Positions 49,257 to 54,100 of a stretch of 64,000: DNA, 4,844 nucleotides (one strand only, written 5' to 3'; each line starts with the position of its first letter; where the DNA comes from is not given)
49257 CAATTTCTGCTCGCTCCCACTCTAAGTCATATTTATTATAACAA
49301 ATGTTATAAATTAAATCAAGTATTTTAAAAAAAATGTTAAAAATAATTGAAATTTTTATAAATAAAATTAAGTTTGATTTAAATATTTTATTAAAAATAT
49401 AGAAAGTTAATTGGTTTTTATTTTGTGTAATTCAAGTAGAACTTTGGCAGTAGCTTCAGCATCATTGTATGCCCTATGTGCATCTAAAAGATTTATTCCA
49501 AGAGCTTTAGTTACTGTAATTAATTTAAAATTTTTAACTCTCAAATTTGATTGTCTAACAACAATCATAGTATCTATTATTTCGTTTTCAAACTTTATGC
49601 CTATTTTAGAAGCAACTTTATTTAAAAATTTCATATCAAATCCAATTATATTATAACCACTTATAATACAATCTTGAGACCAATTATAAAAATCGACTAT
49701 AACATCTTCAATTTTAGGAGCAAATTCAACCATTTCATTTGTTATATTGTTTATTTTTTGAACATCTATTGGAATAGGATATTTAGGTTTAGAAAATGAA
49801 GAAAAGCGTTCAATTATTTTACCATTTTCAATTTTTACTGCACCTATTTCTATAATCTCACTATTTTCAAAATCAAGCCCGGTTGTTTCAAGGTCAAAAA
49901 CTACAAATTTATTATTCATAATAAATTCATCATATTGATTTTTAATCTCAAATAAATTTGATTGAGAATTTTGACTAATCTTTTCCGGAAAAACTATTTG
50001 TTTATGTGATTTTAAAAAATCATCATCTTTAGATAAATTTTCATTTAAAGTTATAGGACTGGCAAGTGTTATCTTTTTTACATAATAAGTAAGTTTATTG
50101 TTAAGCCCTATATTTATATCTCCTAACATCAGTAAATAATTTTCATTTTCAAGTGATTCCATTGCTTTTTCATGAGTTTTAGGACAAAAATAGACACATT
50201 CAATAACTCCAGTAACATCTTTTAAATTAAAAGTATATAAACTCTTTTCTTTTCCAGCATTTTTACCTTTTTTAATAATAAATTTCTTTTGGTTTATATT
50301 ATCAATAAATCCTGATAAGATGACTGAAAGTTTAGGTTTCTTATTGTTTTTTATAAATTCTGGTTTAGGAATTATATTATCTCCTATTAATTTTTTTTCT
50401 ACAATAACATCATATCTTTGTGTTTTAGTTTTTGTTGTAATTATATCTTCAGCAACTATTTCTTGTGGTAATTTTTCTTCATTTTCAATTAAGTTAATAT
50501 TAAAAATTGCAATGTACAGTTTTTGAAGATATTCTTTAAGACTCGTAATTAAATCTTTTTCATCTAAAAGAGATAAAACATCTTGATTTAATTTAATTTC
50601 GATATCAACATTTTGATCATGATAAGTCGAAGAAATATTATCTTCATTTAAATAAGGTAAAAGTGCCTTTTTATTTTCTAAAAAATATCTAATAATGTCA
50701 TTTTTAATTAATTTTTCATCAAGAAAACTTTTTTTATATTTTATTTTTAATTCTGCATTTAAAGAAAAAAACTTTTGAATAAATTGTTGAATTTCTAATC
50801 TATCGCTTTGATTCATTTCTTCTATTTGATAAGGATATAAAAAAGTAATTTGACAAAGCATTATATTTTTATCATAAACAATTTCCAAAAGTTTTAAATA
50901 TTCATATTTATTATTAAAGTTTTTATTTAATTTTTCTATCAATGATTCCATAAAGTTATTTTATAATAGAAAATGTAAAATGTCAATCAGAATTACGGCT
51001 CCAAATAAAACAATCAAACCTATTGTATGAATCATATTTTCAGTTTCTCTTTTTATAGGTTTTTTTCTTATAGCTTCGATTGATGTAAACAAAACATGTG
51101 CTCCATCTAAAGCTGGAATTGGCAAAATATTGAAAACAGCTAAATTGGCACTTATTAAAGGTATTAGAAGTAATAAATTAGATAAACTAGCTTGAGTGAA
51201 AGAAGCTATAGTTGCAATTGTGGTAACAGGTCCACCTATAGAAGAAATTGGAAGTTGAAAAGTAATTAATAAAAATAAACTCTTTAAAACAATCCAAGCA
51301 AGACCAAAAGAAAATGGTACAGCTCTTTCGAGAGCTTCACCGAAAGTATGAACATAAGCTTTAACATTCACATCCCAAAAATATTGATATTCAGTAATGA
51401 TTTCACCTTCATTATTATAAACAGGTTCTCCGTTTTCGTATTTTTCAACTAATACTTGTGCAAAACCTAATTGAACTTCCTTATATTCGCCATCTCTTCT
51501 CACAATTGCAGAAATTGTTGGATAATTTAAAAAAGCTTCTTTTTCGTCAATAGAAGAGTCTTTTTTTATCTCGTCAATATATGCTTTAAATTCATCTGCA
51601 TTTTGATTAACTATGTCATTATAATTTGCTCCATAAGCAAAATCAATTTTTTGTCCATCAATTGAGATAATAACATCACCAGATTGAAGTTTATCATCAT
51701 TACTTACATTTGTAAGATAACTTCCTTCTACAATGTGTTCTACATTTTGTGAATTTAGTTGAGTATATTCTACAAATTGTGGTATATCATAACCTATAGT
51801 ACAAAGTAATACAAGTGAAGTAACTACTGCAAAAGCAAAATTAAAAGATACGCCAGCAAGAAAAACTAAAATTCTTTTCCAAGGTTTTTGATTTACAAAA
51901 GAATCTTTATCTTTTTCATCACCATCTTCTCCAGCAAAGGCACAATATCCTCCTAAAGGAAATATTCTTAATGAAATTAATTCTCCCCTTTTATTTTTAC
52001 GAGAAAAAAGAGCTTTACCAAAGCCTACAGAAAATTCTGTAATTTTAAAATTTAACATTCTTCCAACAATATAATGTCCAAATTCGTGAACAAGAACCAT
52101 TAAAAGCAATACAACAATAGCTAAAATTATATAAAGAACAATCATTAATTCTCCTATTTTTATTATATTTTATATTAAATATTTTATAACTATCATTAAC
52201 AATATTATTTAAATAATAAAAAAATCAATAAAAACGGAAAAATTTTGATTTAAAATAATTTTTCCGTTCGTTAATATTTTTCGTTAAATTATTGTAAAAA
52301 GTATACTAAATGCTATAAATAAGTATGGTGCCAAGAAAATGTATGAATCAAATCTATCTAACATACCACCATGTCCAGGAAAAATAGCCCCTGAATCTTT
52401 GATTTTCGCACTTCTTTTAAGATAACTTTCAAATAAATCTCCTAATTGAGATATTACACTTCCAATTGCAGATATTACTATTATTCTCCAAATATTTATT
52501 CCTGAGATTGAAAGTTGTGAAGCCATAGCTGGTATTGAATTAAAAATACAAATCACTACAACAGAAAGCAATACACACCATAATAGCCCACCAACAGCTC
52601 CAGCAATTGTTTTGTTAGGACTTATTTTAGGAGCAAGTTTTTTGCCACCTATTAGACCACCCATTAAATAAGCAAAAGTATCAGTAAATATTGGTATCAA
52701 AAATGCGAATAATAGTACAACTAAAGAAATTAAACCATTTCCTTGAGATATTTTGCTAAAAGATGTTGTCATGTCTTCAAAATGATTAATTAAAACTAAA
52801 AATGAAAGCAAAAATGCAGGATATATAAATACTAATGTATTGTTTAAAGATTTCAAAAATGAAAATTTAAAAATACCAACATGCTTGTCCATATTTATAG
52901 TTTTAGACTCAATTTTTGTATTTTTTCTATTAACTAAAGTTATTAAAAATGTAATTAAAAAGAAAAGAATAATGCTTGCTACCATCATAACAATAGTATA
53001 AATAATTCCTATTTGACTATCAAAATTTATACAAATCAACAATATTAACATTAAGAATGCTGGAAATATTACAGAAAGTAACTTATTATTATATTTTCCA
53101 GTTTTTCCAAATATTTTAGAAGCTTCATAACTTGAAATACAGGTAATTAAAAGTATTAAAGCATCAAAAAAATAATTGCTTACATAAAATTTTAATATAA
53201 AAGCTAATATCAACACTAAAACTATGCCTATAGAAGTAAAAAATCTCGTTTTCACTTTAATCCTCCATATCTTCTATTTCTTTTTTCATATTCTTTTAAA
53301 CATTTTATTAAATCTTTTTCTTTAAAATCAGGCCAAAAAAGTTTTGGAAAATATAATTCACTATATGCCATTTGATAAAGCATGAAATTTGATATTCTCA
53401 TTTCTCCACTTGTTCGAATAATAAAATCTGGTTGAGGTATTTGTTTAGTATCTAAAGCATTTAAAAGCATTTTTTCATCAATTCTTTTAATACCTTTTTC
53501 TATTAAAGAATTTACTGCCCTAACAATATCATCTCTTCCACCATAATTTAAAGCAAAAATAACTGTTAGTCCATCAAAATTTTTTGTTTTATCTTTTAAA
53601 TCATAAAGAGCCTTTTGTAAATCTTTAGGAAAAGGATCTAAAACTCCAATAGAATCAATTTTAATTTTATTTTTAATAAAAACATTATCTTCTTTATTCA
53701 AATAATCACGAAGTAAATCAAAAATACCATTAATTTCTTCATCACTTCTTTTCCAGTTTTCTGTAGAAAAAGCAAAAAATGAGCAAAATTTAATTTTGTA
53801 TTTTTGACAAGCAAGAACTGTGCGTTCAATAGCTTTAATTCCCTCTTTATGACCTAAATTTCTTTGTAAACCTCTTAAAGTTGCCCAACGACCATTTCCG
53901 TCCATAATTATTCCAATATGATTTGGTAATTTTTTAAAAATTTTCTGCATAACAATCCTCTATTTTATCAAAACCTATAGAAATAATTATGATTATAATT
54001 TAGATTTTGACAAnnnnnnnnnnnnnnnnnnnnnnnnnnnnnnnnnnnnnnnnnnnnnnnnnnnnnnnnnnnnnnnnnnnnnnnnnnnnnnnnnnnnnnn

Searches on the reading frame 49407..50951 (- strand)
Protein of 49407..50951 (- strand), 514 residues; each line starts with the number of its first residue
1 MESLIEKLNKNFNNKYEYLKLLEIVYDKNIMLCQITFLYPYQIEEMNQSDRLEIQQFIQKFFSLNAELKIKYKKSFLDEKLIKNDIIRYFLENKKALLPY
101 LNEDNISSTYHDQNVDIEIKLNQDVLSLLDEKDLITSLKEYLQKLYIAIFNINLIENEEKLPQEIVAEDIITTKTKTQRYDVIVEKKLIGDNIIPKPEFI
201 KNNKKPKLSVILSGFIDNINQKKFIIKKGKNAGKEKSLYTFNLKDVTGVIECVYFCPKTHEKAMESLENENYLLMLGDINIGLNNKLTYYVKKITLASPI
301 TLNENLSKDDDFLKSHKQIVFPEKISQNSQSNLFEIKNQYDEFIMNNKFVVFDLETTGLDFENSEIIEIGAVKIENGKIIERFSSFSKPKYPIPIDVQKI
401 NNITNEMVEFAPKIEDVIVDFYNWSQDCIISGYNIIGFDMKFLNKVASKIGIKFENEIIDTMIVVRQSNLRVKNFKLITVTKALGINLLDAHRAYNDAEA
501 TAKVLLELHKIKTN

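Call 7: search_protein_families(library=pfam, proteins=[window:49407-50951:-], max_evalue=0.01)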
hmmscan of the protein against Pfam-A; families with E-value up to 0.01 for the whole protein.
window:49407-50951:- (514 aa): 4 families
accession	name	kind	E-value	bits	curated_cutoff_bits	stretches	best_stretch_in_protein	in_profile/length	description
PF00929.31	RNase_T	-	3e-33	116.1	24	1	350-505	1-164/164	Exonuclease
PF13482.12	RNase_H_2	-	3.4e-08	34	22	1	351-488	2-117/165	RNase_H superfamily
PF16473.11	Rv2179c-like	-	8.6e-06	26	27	1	350-506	3-174/177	3'-5' exoribonuclease Rv2179c-like domain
PF01336.31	tRNA_anti-codon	-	2.9e-05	24.4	27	1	229-296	11-74/75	OB-fold nucleic acid binding domain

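Call 39: search_protein_families(library=ncbifam, proteins=[window:49407-50951:-], max_evalue=0.01)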
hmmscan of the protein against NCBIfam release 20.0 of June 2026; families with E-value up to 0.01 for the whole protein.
window:49407-50951:- (514 aa): 27 families (the best 25 are shown)
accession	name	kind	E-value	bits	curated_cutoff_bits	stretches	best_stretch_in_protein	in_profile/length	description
NF001688.0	PRK00448.1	equivalog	4.9e-46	156.9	873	1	336-509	412-585/1445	PolC-type DNA polymerase III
TIGR01405.1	polC_Gram_pos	equivalog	4.1e-40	137.4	1043.45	1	336-509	178-351/1211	DNA polymerase III subunit alpha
NF005289.0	PRK06807.1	equivalog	4.6e-39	134.5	335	1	346-512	7-172/313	3'-5' exonuclease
NF005906.0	PRK07883.1-4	equivalog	1.6e-35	122.5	495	1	345-508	4-167/563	DEDD exonuclease domain-containing protein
NF005907.0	PRK07883.1-5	equivalog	2.5e-35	122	454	1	346-507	27-190/584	DEDD exonuclease domain-containing protein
TIGR01407.1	dinG_rel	hypoth_equivalog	2.5e-34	118.7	547.7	1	348-509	1-162/889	putative DnaQ family exonuclease/DinG family helicase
NF005981.0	PRK08074.1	equivalog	1e-33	116.4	789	1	345-509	1-167/931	ATP-dependent DNA helicase DinG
NF005905.0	PRK07883.1-3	equivalog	3.1e-33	115.2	508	1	325-508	6-187/581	DEDD exonuclease domain-containing protein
TIGR00573.1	dnaq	subfamily_domain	1.5e-28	99.8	71.5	1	344-513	4-174/217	exonuclease, DNA polymerase III, epsilon subunit family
NF005836.0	PRK07740.1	equivalog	2.7e-28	99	261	1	339-504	51-218/244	hypothetical protein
NF006316.0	PRK08517.1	equivalog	1.2e-27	96.9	247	1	328-505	52-226/270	3'-5' exonuclease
NF005904.0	PRK07883.1-2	equivalog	2.1e-26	92.3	969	1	346-507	29-192/584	DEDD exonuclease domain-containing protein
NF005903.0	PRK07883.1-1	equivalog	1.9e-21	76.2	1038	1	343-508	36-209/642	DEDD exonuclease domain-containing protein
NF005569.0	PRK07246.1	equivalog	2.1e-21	76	794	1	346-510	6-168/820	bifunctional DnaQ family exonuclease/ATP-dependent helicase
NF006601.0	PRK09145.1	equivalog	6.9e-21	74.6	189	1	345-512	27-201/207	3'-5' exonuclease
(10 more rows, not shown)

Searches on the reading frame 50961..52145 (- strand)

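Call 7: search_protein_families(library=pfam, proteins=[window:50961-52145:-], max_evalue=0.01)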
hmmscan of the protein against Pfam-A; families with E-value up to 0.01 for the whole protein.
window:50961-52145:- (394 aa): 1 family
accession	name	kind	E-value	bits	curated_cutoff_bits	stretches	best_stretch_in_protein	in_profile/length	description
PF02163.28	Peptidase_M50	-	3.6e-56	190.4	27.2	1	9-381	2-219/221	Peptidase family M50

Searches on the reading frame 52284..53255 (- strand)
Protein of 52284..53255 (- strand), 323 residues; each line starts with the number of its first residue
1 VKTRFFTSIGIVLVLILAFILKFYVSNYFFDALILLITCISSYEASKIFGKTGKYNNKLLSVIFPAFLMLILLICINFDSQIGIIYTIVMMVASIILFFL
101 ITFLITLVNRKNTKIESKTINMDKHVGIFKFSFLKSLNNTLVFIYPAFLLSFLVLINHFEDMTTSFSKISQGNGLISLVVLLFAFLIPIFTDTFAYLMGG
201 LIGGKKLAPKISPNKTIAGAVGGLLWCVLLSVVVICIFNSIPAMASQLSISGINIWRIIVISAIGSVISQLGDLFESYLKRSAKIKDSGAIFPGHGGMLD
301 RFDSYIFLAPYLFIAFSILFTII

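Call 7: search_protein_families(library=pfam, proteins=[window:52284-53255:-], max_evalue=0.01)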
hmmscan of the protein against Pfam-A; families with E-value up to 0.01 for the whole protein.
window:52284-53255:- (323 aa): 1 family
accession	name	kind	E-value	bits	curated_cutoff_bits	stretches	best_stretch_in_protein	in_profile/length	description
PF01148.25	CTP_transf_1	-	3.3e-48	165.3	24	1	10-318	5-263/264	Cytidylyltransferase family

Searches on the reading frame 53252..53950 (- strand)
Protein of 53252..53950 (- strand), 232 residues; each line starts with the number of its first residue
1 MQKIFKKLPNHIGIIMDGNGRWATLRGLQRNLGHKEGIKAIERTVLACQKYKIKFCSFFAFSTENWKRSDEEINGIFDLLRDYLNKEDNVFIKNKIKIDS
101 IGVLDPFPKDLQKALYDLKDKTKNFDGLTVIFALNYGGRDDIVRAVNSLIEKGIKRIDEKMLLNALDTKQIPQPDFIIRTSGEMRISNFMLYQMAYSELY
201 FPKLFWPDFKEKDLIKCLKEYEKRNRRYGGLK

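Call 7: search_protein_families(library=pfam, proteins=[window:53252-53950:-], max_evalue=0.01)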
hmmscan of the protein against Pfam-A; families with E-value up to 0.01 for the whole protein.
window:53252-53950:- (232 aa): 1 family
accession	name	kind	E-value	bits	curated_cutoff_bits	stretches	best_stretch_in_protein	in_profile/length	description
PF01255.24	Prenyltransf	-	3.8e-77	259.2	27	1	15-229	1-219/219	Putative undecaprenyl diphosphate synthase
